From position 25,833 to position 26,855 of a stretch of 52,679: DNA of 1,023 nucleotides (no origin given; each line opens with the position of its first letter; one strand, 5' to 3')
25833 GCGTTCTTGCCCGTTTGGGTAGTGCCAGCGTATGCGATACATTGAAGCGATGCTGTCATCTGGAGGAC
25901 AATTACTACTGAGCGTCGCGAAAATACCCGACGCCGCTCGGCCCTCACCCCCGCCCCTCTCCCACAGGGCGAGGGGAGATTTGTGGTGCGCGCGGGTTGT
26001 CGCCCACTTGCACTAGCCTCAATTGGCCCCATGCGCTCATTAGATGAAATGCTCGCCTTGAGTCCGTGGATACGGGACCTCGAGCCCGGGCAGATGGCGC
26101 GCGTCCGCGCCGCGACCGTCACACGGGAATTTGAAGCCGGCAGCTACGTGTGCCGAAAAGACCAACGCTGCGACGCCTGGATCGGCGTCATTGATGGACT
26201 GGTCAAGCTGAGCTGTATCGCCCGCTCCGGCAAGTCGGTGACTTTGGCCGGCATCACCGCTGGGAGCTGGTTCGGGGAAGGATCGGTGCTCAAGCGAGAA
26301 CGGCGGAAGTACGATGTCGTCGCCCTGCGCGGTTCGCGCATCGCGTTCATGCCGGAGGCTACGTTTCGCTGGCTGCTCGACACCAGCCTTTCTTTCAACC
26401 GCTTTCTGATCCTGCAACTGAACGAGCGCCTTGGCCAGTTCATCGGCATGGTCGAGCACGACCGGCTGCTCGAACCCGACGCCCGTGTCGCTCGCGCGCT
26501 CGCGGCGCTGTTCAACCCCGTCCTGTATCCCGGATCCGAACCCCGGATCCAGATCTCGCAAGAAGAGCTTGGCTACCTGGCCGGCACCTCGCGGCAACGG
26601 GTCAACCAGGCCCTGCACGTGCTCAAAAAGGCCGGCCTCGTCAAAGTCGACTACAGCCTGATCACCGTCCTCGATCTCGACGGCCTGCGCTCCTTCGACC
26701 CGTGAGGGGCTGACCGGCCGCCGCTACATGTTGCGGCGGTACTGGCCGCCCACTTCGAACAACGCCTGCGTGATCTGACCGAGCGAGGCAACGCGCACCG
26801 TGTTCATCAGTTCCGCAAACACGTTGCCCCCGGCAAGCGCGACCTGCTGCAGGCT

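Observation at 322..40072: Locus-specific tandem heptad/octad arrays arranged as complementary arms fill at least ten intergenic gaps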

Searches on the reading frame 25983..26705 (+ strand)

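Call 53: search_protein_families(library=pfam, proteins=[window:25983-26705:+])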
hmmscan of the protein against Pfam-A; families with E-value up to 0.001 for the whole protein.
window:25983-26705:+ (240 aa): 3 families
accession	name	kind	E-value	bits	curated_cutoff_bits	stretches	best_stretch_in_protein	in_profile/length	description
PF00027.35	cNMP_binding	-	6.2e-18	65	27.5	1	48-134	2-88/89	Cyclic nucleotide-binding domain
PF13545.12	HTH_Crp_2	-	3.7e-13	49.7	27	1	167-237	1-69/70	Crp-like helix-turn-helix domain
PF12802.13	MarR_2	-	0.00046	20.7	27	0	188-221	20-51/61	MarR family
